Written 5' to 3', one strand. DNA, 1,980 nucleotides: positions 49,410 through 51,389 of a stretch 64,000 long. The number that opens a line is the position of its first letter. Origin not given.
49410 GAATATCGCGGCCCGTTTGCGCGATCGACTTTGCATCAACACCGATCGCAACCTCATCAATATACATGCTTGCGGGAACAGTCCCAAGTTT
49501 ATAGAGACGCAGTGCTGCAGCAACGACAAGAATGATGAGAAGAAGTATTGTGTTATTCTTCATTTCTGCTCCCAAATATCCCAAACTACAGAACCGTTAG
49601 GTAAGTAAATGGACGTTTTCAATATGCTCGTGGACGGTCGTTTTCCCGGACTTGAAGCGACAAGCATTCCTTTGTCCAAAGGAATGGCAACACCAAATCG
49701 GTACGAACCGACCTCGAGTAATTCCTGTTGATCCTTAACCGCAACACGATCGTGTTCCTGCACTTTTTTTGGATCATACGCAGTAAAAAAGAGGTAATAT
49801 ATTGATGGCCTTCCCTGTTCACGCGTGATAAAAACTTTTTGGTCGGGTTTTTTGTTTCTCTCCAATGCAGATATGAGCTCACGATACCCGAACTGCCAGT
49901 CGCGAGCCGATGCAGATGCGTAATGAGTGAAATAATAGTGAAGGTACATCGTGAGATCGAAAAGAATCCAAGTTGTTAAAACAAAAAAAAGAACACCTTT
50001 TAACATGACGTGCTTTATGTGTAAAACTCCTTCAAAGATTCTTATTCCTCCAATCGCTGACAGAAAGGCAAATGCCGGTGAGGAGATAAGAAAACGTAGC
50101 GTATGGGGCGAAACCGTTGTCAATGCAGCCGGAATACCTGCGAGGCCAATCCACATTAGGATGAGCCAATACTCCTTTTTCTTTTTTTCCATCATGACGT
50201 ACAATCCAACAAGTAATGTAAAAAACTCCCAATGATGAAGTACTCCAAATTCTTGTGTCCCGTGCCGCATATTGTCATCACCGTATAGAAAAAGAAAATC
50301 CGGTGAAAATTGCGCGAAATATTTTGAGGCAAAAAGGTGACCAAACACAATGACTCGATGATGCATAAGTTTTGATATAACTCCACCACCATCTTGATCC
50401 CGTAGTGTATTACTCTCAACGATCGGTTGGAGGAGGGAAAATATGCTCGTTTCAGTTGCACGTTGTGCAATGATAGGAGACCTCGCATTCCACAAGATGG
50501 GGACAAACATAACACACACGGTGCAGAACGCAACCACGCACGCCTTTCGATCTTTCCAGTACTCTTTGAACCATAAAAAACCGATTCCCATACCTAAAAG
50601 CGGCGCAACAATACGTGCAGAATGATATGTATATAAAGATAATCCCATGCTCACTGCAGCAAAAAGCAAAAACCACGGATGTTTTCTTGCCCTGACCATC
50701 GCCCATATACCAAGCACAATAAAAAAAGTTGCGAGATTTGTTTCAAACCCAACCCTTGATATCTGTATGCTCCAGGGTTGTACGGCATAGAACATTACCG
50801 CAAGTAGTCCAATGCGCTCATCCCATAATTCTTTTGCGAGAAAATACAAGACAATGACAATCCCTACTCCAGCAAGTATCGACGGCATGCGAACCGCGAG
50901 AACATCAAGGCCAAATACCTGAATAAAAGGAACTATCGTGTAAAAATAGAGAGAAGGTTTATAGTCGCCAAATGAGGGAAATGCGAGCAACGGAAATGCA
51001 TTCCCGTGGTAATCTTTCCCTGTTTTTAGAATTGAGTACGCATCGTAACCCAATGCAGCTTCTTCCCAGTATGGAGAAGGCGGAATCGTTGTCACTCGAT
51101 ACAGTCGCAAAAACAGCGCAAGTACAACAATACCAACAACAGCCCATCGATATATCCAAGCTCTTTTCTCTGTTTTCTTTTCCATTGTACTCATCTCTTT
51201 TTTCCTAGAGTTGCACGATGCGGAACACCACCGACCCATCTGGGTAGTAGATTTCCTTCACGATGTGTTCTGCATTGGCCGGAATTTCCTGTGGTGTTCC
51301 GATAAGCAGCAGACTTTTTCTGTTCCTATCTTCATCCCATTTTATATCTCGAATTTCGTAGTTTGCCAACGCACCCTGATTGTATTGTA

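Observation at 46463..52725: Tandem array of four PMT_2/ArnT-like paralogs with a conserved N-terminal loop but divergent C-terminal domains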

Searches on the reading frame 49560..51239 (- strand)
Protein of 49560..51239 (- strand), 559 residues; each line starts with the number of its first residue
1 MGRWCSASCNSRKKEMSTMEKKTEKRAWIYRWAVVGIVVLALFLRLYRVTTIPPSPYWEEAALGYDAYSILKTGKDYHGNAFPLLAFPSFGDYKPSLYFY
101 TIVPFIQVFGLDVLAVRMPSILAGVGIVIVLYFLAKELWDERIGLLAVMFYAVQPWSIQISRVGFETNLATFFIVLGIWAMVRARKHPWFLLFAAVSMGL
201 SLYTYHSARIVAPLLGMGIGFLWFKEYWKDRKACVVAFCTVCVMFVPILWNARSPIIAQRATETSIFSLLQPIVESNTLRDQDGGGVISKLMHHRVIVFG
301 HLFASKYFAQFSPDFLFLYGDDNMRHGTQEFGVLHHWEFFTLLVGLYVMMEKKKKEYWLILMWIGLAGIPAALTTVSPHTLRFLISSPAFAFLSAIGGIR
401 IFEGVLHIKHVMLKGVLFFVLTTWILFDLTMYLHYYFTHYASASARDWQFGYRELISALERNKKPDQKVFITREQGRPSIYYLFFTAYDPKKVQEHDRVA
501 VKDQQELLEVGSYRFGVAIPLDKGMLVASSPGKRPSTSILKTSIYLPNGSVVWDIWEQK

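Call 4: search_protein_families(library=pfam, proteins=[window:49560-51239:-], max_evalue=0.01)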
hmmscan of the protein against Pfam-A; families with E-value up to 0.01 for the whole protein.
window:49560-51239:- (559 aa): 2 families
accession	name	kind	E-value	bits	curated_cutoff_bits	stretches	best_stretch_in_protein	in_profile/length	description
PF13231.12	PMT_2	-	3.2e-13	50.6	26.1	1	94-250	2-159/160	Dolichyl-phosphate-mannose-protein mannosyltransferase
PF02366.24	PMT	-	3.9e-11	43.4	22.7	1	38-250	4-232/245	Dolichyl-phosphate-mannose-protein mannosyltransferase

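Call 15: find_homologous_proteins(query=window:49560-51239:-)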
Query window:49560-51239:- (559 aa): 805 proteins with E <= 0.001 among 8000 candidates; the best 120 are listed.
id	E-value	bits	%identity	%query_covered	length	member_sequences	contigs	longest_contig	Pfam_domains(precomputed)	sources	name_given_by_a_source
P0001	0.0e+0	1247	100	97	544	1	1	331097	PF02366.25,PF13231.13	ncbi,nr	ncbi:MAG: glycosyltransferase family 39 protein [Candidatus Pacebacteria bacterium]|nr:glycosyltrans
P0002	0.0e+0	1074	84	97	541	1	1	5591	PF02366.25,PF13231.13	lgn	-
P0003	6.2e-180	618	53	94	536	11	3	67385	PF13231.13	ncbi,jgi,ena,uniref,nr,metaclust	ncbi:MAG: hypothetical protein A2840_02495 [Candidatus Buchananbacteria bacterium RIFCSPHIGHO2_01_FU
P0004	7.9e-173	594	54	94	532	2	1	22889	PF13231.13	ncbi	-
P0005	3.1e-170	586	49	98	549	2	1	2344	PF13231.13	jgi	-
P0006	3.9e-170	585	51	96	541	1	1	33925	PF02366.25,PF13231.13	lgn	-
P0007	9.0e-170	584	49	92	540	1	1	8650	PF02366.25,PF13231.13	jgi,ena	-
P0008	1.3e-169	584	51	94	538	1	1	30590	PF13231.13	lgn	-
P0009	1.1e-168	581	51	94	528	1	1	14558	PF02366.25,PF13231.13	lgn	-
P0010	9.0e-166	571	49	95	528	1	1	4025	PF02366.25,PF13231.13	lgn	-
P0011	1.2e-165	571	49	94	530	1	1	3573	PF02366.25,PF13231.13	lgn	-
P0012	3.4e-165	569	50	94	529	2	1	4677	PF02366.25,PF13231.13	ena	-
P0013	6.3e-165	568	50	94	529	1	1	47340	PF13231.13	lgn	-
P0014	6.9e-164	565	51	92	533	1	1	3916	PF02366.25,PF13231.13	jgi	jgi:4-amino-4-deoxy-L-arabinose transferase-like glycosyltransferase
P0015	1.4e-163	564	50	94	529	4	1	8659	PF13231.13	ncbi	-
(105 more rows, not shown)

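Call 16: find_encoding_contigs(protein=P0001, flank=10000, max_places=3)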
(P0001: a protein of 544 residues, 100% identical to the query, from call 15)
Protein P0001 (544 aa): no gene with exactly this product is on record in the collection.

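Call 17: find_encoding_contigs(protein=P0003, flank=10000, max_places=2)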
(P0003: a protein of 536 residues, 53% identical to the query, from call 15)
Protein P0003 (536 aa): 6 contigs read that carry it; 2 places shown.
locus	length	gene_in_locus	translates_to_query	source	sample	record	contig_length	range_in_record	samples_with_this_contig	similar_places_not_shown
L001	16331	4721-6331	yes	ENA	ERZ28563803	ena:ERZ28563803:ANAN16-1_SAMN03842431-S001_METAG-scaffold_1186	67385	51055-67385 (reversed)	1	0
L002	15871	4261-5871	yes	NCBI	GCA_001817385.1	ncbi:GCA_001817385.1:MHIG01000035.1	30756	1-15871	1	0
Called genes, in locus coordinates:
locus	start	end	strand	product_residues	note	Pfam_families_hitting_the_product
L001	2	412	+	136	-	?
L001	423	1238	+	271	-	PF00535:Glycos_transf_2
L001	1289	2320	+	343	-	PF00534:Glycos_transf_1, PF13692:Glyco_trans_1_4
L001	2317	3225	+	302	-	PF00535:Glycos_transf_2, PF10111:Glyco_tranf_2_2 (faint), PF13641:Glyco_tranf_2_3, PF13506:Glyco_transf_21 (weak), PF13632:Glyco_trans_2_3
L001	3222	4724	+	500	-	-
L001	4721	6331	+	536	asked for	PF13231:PMT_2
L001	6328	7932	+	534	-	PF13231:PMT_2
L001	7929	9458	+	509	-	-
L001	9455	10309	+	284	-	PF00535:Glycos_transf_2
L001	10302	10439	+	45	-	-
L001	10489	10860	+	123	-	-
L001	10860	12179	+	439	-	-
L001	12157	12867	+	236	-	PF00535:Glycos_transf_2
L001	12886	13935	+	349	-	PF13439:Glyco_transf_4, PF13579:Glyco_trans_4_4 (weak), PF00534:Glycos_transf_1, PF13692:Glyco_trans_1_4, PF20706:GT4-conflict (faint)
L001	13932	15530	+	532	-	PF10131:PTPS_related (weak)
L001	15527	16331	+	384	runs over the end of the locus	PF13231:PMT_2 (weak)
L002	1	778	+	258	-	PF00535:Glycos_transf_2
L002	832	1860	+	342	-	PF00534:Glycos_transf_1, PF13692:Glyco_trans_1_4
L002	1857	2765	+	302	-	PF00535:Glycos_transf_2, PF10111:Glyco_tranf_2_2 (faint), PF13641:Glyco_tranf_2_3, PF13506:Glyco_transf_21 (weak), PF13632:Glyco_trans_2_3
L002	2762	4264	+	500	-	-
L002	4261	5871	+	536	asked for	PF13231:PMT_2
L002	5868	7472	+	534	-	PF13231:PMT_2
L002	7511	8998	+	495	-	-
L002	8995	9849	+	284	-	PF00535:Glycos_transf_2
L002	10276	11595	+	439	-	-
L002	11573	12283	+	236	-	PF00535:Glycos_transf_2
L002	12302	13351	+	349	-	PF13439:Glyco_transf_4, PF13579:Glyco_trans_4_4 (weak), PF00534:Glycos_transf_1, PF13692:Glyco_trans_1_4, PF20706:GT4-conflict (faint)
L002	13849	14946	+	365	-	-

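Call 20: search_protein_families(library=ncbifam, proteins=[window:49560-51239:-], max_evalue=0.001)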
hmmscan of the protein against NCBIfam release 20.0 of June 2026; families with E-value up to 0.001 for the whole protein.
window:49560-51239:- (559 aa): 1 family
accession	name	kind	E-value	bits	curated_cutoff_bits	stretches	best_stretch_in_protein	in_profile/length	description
TIGR04154.1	archaeo_STT3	subfamily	1.1e-05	24.1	450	1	116-274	99-276/831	oligosaccharyl transferase, archaeosortase A system-associated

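Call 22: find_related_loci(query=A2, collection=genome_contigs, flank=10000)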
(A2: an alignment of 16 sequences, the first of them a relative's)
Query A2 (544 aa) in genome_contigs; peptide patterns used: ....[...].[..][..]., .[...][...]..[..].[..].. (x = any residue, [..] = any of these).
129 stretches matched a pattern; 124 encode a relative of the query (tblastn E <= 1e-3); the best 80 are kept; 80 distinct loci.
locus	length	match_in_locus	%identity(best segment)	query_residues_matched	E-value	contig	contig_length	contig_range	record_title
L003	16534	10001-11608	49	5-543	9e-171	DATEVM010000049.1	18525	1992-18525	MAG TPA_asm: Patescibacteria group bacterium isolate SMAG_U8367 k141_1397095, whole genome shotgun sequence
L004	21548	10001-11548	44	30-544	2e-140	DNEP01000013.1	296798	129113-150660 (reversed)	MAG TPA_asm: Candidatus Paceibacterota bacterium isolate UBA12128 contig_3121, whole genome shotgun sequence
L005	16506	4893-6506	40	9-544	2e-132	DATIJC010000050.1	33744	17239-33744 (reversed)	MAG TPA_asm: Patescibacteria group bacterium isolate SMAG_U15681 k141_373061, whole genome shotgun sequence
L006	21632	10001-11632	42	22-543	3e-129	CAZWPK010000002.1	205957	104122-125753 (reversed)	MAG TPA_asm: uncultured Pseudomonadales bacterium isolate binchicken_co347_42 genome assembly, contig: NODE_32_length_20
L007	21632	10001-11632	41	22-543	6e-129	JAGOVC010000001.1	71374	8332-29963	Candidatus Woesebacteria bacterium isolate Gw_Eff_bin_538 Gw_Eff_492_length_71374_cov_6.794588, whole genome shotgun seq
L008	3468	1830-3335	40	2-512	9e-133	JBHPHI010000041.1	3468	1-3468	Patescibacteria group bacterium isolate SAG AM-311-P01 NODE_41_length_3468_cov_20.449751, whole genome shotgun sequence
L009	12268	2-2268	41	22-544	2e-127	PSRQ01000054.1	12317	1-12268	MAG: Candidatus Cerribacteria bacterium 'Amazon FNV 2010 28 9' contig_75_39898212_length_12317_multi_3_in_1_out_0, whole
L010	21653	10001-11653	39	6-543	8e-126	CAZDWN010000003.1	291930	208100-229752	MAG TPA_asm: uncultured Pseudomonadales bacterium isolate SRP170004_co1_144 genome assembly, contig: NODE_33_length_2919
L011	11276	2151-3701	42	36-544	2e-122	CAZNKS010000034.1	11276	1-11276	MAG TPA_asm: uncultured Pseudomonadales bacterium isolate SRP170004_co1_558 genome assembly, contig: NODE_9327_length_11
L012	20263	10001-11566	41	16-542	2e-122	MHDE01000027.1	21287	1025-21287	MAG: Microgenomates group bacterium RIFCSPHIGHO2_01_FULL_45_11 rifcsphigho2_01_scaffold_4955, whole genome shotgun seque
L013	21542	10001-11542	42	19-544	3e-118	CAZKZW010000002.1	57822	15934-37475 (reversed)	MAG TPA_asm: uncultured Pseudomonadales bacterium isolate SRP192927_co3_66 genome assembly, contig: NODE_863_length_5782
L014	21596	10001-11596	38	30-540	2e-118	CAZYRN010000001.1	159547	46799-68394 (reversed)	MAG TPA_asm: uncultured Pseudomonadales bacterium isolate SRP144015_co1_64 genome assembly, contig: NODE_48_length_15954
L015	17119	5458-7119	39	14-542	2e-118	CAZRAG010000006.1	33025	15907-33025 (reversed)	MAG TPA_asm: uncultured Pseudomonadales bacterium isolate SRP093185_co1_24 genome assembly, contig: NODE_623_length_3302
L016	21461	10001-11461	41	22-500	4e-118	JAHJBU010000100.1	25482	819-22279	MAG: Patescibacteria group bacterium isolate Modern_marine.mb.272 Modern_marine.mb.272_k141_2461865, whole genome shotgu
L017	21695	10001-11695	38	3-543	6e-118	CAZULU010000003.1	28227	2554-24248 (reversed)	MAG TPA_asm: uncultured Pseudomonadales bacterium isolate SRP193661_co1_10 genome assembly, contig: NODE_1726_length_282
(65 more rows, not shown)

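Call 26: search_solved_structures(query=A2, max_evalue=1, show_alignments=2)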
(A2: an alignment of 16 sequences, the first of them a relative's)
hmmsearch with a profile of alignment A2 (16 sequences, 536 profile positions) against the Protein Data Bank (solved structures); distinct sequences matched with E-value up to 1: 4.
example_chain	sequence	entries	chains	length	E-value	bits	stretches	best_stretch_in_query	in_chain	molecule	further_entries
3waj_A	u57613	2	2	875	4.1e-06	28.8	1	94-232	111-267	Transmembrane oligosaccharyl transferase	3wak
5gmy_A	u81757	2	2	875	4.1e-06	28.8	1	94-232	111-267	Transmembrane oligosaccharyl transferase, putative | Dolichyl-phosphooligosaccharide-protein glycotransferase 3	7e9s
5ezm_A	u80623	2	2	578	0.021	16.6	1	70-229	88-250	4-amino-4-deoxy-L-arabinose transferase or related glycosyltransferases of PMT family | 4-amino-4-deoxy-L-arabinose (L-Ara4N) transferase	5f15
6el2_A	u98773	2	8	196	0.071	14.8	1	403-466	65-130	Transcriptional regulator TetR family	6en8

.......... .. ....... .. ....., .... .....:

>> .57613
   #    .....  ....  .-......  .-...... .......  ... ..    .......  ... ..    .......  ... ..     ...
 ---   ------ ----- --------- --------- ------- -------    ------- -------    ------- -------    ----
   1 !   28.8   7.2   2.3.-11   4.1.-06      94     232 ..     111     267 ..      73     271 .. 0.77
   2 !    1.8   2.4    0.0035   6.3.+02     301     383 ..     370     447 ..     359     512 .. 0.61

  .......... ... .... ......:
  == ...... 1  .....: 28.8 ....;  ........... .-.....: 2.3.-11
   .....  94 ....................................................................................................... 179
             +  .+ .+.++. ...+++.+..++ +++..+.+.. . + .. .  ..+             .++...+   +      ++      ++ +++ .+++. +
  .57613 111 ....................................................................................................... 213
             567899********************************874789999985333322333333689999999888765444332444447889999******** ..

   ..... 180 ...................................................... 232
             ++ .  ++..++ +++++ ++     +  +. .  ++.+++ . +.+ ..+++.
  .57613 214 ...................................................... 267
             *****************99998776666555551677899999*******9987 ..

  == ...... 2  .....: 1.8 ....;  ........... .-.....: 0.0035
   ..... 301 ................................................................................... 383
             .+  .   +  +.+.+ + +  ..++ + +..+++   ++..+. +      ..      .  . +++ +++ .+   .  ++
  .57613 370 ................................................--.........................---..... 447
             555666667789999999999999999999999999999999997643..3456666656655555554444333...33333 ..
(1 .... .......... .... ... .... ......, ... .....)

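Call 34: predict_structure(alignment_id=A3)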
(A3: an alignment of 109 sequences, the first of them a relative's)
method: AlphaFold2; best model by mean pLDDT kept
length: 544 residues; sequences in the alignment: 109
mean_pLDDT: 96.6   pTM: 0.94
mean pLDDT of the five models: 96.6, 96.4, 96.2, 96.2, 96.2
residues with pLDDT >= 90: 520; 70-90: 23; 50-70: 1; < 50: 0
segments of 3 or more residues with pLDDT < 50: none
pLDDT, mean of each block of 10 residues (from residue 1): 88 97 98 97 96 97 89 83 97 98 98 99 98 98 96 98 98 98 98 97 98 97 98 92 89 97 98 97 98 98 97 98 98 98 98 98 97 99 98 97 97 98 97 97 98 97 97 98 94 97 97 98 98 97 97
secondary structure, 60 per line:
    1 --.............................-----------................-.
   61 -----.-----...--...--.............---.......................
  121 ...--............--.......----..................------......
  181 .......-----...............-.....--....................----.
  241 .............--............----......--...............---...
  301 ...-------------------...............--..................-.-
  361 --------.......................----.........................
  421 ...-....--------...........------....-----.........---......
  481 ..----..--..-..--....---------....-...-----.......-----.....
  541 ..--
elements in order: H3-31 H43-58 E72-74 E77-79 H82-94 H98-123 H126-137 H140-146 H151-168 H175-187 H193-207 H209-213 H216-235 H240-249 H256-267 H272-277 H280-294 H298-303 H323-337 H340-357 H369-391 H396-423 H425-428 H437-447 E454-457 H463-471 H475-482 E498-501 E511-514 E524-530 E536-542
